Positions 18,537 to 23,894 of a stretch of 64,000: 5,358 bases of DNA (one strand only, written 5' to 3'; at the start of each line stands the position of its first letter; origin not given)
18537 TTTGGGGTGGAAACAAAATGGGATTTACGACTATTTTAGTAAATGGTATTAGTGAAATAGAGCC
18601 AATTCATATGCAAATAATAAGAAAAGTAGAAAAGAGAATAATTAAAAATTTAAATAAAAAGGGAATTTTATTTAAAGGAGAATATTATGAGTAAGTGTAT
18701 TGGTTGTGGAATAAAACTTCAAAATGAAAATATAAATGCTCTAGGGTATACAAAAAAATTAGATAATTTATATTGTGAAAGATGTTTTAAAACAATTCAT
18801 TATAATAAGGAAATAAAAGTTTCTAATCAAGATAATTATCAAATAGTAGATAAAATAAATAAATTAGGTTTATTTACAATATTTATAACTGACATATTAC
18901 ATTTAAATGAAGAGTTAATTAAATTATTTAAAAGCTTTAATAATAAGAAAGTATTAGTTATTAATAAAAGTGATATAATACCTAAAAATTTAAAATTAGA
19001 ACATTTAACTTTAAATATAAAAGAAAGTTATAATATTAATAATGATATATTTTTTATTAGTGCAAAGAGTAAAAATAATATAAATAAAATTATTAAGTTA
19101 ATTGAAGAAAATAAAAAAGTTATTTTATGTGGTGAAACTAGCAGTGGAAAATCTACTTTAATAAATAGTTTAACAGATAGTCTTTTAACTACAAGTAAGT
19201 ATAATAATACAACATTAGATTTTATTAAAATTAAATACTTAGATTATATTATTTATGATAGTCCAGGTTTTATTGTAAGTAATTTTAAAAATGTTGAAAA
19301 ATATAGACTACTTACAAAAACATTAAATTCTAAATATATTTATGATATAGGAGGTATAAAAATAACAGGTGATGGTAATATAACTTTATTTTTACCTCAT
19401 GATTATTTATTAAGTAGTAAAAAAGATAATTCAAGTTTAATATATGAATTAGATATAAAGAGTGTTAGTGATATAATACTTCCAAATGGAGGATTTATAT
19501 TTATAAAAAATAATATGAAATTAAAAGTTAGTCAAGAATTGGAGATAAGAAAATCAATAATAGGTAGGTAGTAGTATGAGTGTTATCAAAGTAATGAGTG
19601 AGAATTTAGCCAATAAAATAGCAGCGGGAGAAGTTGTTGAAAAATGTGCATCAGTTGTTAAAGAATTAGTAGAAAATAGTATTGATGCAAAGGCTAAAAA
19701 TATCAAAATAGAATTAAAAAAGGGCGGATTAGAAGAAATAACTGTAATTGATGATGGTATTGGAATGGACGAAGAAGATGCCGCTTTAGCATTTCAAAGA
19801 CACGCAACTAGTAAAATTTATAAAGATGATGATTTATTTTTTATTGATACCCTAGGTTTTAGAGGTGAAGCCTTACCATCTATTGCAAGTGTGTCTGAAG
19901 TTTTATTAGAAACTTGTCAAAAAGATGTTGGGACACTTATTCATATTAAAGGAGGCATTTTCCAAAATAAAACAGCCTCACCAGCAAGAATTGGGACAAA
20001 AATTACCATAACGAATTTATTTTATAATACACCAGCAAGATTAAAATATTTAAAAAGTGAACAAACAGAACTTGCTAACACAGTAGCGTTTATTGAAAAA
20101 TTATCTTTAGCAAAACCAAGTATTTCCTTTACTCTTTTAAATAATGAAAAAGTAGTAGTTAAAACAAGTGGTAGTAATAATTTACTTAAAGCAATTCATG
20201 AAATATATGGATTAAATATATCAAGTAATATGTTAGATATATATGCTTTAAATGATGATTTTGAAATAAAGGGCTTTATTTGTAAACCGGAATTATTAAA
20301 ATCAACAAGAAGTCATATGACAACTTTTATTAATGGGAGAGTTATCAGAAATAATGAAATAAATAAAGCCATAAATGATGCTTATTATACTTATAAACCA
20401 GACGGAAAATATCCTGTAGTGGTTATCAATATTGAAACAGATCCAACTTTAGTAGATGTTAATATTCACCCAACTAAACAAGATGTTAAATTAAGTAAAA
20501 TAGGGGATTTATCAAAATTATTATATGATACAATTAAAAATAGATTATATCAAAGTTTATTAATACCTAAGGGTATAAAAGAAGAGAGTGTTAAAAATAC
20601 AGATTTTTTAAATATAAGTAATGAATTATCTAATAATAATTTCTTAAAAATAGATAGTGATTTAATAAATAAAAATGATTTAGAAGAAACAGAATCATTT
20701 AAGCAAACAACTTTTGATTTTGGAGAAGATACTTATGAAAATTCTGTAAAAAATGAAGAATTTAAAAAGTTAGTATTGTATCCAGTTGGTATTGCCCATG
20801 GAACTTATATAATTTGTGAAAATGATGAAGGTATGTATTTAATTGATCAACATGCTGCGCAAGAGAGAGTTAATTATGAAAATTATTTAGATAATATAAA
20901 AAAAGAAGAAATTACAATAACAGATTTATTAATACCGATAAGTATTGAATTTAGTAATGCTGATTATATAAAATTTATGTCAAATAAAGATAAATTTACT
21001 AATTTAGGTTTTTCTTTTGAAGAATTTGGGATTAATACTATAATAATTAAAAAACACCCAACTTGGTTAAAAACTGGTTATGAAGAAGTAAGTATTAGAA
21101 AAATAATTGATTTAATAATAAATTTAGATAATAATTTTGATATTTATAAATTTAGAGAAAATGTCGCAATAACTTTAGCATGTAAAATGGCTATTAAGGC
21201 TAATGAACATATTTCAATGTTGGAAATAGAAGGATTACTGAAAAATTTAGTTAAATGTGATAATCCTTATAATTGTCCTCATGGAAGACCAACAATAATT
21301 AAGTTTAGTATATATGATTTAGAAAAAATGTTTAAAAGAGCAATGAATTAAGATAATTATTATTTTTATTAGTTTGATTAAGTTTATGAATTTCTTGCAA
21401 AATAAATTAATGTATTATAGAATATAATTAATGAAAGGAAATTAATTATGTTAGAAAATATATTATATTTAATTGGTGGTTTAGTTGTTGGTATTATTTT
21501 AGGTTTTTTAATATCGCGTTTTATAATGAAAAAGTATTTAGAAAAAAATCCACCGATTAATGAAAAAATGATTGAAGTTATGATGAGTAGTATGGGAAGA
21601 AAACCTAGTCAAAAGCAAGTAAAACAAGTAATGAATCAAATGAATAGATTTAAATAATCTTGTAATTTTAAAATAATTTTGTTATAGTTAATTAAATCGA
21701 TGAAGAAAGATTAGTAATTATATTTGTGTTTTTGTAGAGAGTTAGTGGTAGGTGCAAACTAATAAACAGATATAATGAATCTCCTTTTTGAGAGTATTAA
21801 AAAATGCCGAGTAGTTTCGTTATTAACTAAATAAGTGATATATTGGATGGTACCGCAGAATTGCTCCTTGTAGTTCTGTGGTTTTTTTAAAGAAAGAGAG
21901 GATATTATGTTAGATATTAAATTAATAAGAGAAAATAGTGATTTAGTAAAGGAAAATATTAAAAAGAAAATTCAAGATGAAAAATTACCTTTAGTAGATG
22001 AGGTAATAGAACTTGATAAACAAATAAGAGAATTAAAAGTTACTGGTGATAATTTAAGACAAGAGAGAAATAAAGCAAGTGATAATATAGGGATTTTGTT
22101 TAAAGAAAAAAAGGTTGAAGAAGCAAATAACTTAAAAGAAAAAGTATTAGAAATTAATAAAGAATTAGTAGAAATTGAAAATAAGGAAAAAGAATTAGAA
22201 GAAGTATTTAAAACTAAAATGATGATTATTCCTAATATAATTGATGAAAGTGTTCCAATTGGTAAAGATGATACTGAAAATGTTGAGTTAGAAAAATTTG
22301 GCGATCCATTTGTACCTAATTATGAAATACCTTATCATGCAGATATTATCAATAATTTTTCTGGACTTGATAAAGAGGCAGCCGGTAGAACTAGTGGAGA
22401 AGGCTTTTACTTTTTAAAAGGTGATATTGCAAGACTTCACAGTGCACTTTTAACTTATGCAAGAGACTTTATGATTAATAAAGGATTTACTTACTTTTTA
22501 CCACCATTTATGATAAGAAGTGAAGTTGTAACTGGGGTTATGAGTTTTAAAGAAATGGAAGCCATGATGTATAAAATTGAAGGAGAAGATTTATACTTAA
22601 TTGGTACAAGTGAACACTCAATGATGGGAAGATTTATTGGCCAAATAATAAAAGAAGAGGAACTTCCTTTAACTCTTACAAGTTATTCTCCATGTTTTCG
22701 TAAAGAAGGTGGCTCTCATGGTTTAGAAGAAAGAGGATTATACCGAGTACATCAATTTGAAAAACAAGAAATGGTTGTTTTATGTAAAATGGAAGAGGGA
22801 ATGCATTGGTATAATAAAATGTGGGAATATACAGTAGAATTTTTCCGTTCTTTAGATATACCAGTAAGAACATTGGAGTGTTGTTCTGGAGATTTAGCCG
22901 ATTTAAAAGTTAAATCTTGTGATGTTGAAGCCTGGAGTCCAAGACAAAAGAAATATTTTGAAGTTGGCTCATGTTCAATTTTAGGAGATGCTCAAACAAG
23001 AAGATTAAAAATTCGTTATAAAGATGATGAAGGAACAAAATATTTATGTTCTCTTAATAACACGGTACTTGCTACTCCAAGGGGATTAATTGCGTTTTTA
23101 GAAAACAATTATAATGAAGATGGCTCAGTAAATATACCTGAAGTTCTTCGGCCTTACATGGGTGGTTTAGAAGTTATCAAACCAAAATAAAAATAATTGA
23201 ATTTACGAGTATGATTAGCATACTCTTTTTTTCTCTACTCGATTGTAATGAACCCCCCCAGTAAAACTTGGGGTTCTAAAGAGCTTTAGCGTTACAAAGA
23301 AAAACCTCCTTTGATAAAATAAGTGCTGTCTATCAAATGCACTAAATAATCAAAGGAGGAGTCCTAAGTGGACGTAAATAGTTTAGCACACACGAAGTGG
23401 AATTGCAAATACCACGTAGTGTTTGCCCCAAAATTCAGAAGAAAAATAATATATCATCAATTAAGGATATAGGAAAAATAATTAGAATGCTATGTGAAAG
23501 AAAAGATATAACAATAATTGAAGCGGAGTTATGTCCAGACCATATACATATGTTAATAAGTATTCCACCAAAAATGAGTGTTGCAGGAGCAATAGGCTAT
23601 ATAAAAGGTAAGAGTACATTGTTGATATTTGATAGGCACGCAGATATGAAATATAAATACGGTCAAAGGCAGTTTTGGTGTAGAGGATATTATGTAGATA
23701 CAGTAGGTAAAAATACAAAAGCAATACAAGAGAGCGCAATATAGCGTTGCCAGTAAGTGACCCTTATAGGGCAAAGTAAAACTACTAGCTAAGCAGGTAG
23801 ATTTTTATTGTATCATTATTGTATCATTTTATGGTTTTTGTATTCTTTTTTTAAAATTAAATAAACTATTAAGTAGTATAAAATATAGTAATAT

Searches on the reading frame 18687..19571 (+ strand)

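Call 57: search_protein_families(library=pfam, proteins=[window:18687-19571:+], max_evalue=0.001)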
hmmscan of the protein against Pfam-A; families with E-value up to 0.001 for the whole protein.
window:18687-19571:+ (294 aa): 10 families
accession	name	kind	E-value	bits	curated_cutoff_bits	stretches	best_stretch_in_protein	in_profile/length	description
PF03193.22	RsgA_GTPase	-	8.7e-12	45.6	30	1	78-195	46-168/174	RsgA GTPase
PF01926.29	MMR_HSR1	-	5.3e-11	43.1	21.9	1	144-205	1-63/113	50S ribosome-binding GTPase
PF00350.29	Dynamin_N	-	1.1e-06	29.2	27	1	145-184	1-40/168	Dynamin family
PF02421.24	FeoB_N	-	1.6e-05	24.9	27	1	144-195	2-57/156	Ferrous iron transport protein B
PF10662.15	PduV-EutP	-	8.2e-05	22.9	21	0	143-198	2-49/143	Ethanolamine utilisation - propanediol utilisation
PF01580.24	FtsK_SpoIIIE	-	0.00034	20.5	24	1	138-190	35-87/221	FtsK/SpoIIIE family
PF20720.3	nSTAND3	-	0.00041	20.5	27.2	1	130-169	5-44/155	Novel STAND NTPase 3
PF00009.33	GTP_EFTU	-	0.00041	20.4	26.5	0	75-141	111-184/188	Elongation factor Tu GTP binding domain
PF12775.13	AAA_7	-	0.00064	19.7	25.8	0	137-179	28-69/181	P-loop containing dynein motor region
PF13555.12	AAA_29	-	0.0008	19.6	27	0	141-174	21-56/61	P-loop containing region of AAA domain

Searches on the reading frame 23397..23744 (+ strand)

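Call 57: search_protein_families(library=pfam, proteins=[window:23397-23744:+], max_evalue=0.001)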
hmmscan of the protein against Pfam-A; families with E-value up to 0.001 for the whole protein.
window:23397-23744:+ (115 aa): 1 family
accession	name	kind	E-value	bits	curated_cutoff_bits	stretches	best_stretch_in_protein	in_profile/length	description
PF01797.21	Y1_Tnp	-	2e-25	89.7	23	1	22-109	25-112/121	Transposase IS200 like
